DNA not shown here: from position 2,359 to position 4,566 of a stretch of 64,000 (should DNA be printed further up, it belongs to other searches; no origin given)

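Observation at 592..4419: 1275-aa fusion of MMPL exporter, lysophospholipid acyltransferase and SAM methyltransferase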

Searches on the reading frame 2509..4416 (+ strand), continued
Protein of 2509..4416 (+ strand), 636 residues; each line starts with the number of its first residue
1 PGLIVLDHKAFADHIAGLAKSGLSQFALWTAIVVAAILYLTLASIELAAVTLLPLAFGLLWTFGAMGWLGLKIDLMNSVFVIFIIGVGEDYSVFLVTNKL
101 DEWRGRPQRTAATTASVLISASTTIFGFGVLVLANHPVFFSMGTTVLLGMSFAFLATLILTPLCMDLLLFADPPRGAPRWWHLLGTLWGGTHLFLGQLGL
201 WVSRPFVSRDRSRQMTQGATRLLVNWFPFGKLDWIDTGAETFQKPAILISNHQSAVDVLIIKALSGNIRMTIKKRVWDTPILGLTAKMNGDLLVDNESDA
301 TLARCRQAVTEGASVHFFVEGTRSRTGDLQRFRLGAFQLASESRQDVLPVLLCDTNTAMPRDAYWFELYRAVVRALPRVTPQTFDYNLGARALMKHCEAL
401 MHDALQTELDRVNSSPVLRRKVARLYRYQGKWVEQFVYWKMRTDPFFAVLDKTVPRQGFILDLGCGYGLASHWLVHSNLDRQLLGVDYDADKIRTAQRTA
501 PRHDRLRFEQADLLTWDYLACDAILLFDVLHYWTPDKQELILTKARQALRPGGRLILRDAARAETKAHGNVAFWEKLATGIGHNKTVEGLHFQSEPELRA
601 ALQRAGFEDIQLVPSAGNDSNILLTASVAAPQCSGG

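Call 73: search_protein_families(library=pfam, proteins=[P0129, P0126, P0168, P0179, P0181, P0191, P0122, P0139], max_evalue=0.0001)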
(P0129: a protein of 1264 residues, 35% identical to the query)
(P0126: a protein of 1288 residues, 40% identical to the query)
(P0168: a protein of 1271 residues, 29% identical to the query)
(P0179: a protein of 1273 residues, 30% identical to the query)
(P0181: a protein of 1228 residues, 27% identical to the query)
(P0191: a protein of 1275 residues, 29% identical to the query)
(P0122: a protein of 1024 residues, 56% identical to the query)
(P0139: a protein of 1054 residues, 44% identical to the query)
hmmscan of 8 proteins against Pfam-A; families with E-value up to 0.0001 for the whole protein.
P0129 (1264 aa): 9 families
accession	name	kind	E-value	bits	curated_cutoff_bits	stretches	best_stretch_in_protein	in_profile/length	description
PF03176.21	MMPL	-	9.4e-23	81.1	20.5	2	629-790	127-300/333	MMPL family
PF01553.26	Acyltransferase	-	2.9e-22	79.3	23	1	880-989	14-131/132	Acyltransferase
PF13649.12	Methyltransf_25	-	7.3e-11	43.1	27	1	1093-1186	1-97/97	Methyltransferase domain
PF08242.18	Methyltransf_12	-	1.9e-08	35.4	30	1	1094-1188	1-98/98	Methyltransferase domain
PF13489.12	Methyltransf_23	-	2.8e-08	34.1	27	1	1088-1240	21-159/164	Methyltransferase domain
PF00891.24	Methyltransf_2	-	3.9e-08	33.3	22.3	1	1092-1194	65-168/210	O-methyltransferase domain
PF13847.12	Methyltransf_31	-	3.6e-07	30.4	27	1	1090-1194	4-113/145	Methyltransferase domain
PF08241.18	Methyltransf_11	-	8.6e-07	29.9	21.2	1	1094-1190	1-95/95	Methyltransferase domain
PF05175.20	MTS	-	4.8e-05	23.5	23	0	1089-1137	31-79/170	Methyltransferase small domain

P0126 (1288 aa): 8 families
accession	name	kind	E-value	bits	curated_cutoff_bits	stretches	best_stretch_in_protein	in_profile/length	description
PF01553.26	Acyltransferase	-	2e-18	66.9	23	1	899-1009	13-131/132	Acyltransferase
PF13649.12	Methyltransf_25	-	9.6e-15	55.5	27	1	1117-1210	1-97/97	Methyltransferase domain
PF08241.18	Methyltransf_11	-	2.8e-11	44.3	21.2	1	1118-1214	1-95/95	Methyltransferase domain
PF03176.21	MMPL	-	4.2e-11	42.8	20.5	2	659-808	138-299/333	MMPL family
PF13489.12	Methyltransf_23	-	8.3e-11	42.3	27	1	1102-1267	8-161/164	Methyltransferase domain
PF08242.18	Methyltransf_12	-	2e-09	38.5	30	1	1118-1212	1-98/98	Methyltransferase domain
PF13847.12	Methyltransf_31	-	6.1e-09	36.1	27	1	1117-1219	7-114/145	Methyltransferase domain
PF00891.24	Methyltransf_2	-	1.2e-05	25.2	22.3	1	1115-1223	64-173/210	O-methyltransferase domain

P0168 (1271 aa): 9 families
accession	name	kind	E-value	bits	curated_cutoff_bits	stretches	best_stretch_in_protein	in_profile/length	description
PF03176.21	MMPL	-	8.3e-21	74.7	20.5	2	198-409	76-300/333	MMPL family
PF01553.26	Acyltransferase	-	3.6e-18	66.1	23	1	874-989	6-130/132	Acyltransferase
PF13847.12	Methyltransf_31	-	3.1e-13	50.1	27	1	1095-1216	3-129/145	Methyltransferase domain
PF13649.12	Methyltransf_25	-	9.3e-12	45.9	27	1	1099-1190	1-95/97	Methyltransferase domain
PF08241.18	Methyltransf_11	-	2.6e-09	38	21.2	1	1101-1195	2-94/95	Methyltransferase domain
PF08242.18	Methyltransf_12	-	8.1e-09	36.5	30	1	1101-1192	2-96/98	Methyltransferase domain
PF00891.24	Methyltransf_2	-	9.8e-08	32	22.3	1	1098-1209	65-177/210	O-methyltransferase domain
PF05175.20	MTS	-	1.6e-07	31.6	23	1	1095-1160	31-99/170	Methyltransferase small domain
PF13489.12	Methyltransf_23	-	1.7e-05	25.1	27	1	1083-1248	7-160/164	Methyltransferase domain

P0179 (1273 aa): 8 families
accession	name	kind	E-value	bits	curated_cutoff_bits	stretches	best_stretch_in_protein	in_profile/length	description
PF01553.26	Acyltransferase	-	8.6e-21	74.6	23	1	875-993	4-131/132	Acyltransferase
PF03176.21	MMPL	-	3.5e-18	66.1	20.5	2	198-434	77-330/333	MMPL family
PF13649.12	Methyltransf_25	-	1.3e-09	39.1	27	1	1102-1195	1-97/97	Methyltransferase domain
PF13489.12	Methyltransf_23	-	4.5e-08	33.4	27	1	1084-1253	5-163/164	Methyltransferase domain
PF08242.18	Methyltransf_12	-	1.4e-07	32.6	30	1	1103-1197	1-98/98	Methyltransferase domain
PF08241.18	Methyltransf_11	-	1.6e-07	32.3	21.2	1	1103-1199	1-95/95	Methyltransferase domain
PF00891.24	Methyltransf_2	-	3.7e-05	23.6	22.3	1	1101-1223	65-186/210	O-methyltransferase domain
PF05175.20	MTS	-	5.7e-05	23.3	23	0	1098-1142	31-75/170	Methyltransferase small domain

P0181 (1228 aa): 9 families
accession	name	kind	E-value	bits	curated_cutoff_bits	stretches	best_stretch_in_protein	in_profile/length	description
PF03176.21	MMPL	-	7.8e-28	97.8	20.5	2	599-753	137-303/333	MMPL family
PF01553.26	Acyltransferase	-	1.2e-19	70.9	23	1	833-947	6-131/132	Acyltransferase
PF13847.12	Methyltransf_31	-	1.2e-11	45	27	1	1051-1171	3-128/145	Methyltransferase domain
PF13649.12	Methyltransf_25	-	9e-10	39.6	27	1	1055-1148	1-97/97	Methyltransferase domain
PF08242.18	Methyltransf_12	-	1.6e-08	35.6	30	1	1056-1149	1-97/98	Methyltransferase domain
PF05175.20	MTS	-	5.8e-08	33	23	1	1051-1111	31-93/170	Methyltransferase small domain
PF00891.24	Methyltransf_2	-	7.1e-08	32.5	22.3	1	1037-1166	50-178/210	O-methyltransferase domain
PF08241.18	Methyltransf_11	-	6.3e-07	30.4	21.2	1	1056-1152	1-95/95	Methyltransferase domain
PF13489.12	Methyltransf_23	-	7e-05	23.1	27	0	1049-1203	20-159/164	Methyltransferase domain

P0191 (1275 aa): 9 families
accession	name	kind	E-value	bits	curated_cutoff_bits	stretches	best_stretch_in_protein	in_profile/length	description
PF03176.21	MMPL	-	2.5e-17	63.3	20.5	1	637-795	131-302/333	MMPL family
PF01553.26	Acyltransferase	-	6.6e-14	52.3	23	1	882-993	14-130/132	Acyltransferase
PF13847.12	Methyltransf_31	-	1.7e-13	50.9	27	1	1101-1251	5-143/145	Methyltransferase domain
PF13649.12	Methyltransf_25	-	4.6e-13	50.1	27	1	1103-1199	1-95/97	Methyltransferase domain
PF13489.12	Methyltransf_23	-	6.2e-11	42.7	27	1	1090-1258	13-163/164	Methyltransferase domain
PF08241.18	Methyltransf_11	-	7.3e-10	39.8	21.2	1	1104-1205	1-95/95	Methyltransferase domain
PF08242.18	Methyltransf_12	-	3.6e-09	37.7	30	1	1104-1201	1-96/98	Methyltransferase domain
PF05175.20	MTS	-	4.4e-07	30.1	23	1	1099-1177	31-107/170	Methyltransferase small domain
PF01739.24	CheR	-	2.2e-05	24.4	27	1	1147-1205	116-173/195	CheR methyltransferase, SAM binding domain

P0122 (1024 aa): 8 families
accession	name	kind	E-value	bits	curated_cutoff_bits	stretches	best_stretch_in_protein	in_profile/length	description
PF03176.21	MMPL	-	1.7e-19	70.4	20.5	2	196-409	80-299/333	MMPL family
PF13649.12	Methyltransf_25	-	1.2e-16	61.5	27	1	857-950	1-97/97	Methyltransferase domain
PF08242.18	Methyltransf_12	-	6.5e-15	56.1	30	1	858-952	1-98/98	Methyltransferase domain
PF13847.12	Methyltransf_31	-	9.4e-14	51.8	27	1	857-967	7-121/145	Methyltransferase domain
PF08241.18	Methyltransf_11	-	1.3e-13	51.8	21.2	1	858-954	1-95/95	Methyltransferase domain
PF00891.24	Methyltransf_2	-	2.6e-12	47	22.3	1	843-962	54-172/210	O-methyltransferase domain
PF13489.12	Methyltransf_23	-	4.1e-12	46.6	27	1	853-1008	22-163/164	Methyltransferase domain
PF05175.20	MTS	-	1.2e-07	32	23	1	847-954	27-138/170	Methyltransferase small domain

P0139 (1054 aa): 7 families
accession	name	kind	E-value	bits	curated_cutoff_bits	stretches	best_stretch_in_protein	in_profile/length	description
PF03176.21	MMPL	-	3.5e-18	66.1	20.5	2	658-815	129-296/333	MMPL family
PF00891.24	Methyltransf_2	-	2.1e-13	50.5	22.3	1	866-995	49-177/210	O-methyltransferase domain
PF13649.12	Methyltransf_25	-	4.3e-13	50.2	27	1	885-978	1-97/97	Methyltransferase domain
PF13489.12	Methyltransf_23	-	6.4e-13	49.2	27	1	876-1035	14-162/164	Methyltransferase domain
PF08242.18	Methyltransf_12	-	1.5e-12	48.5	30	1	886-980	1-98/98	Methyltransferase domain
PF08241.18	Methyltransf_11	-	2.6e-11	44.4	21.2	1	886-982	1-95/95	Methyltransferase domain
PF13847.12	Methyltransf_31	-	2.3e-08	34.3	27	1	884-986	6-113/145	Methyltransferase domain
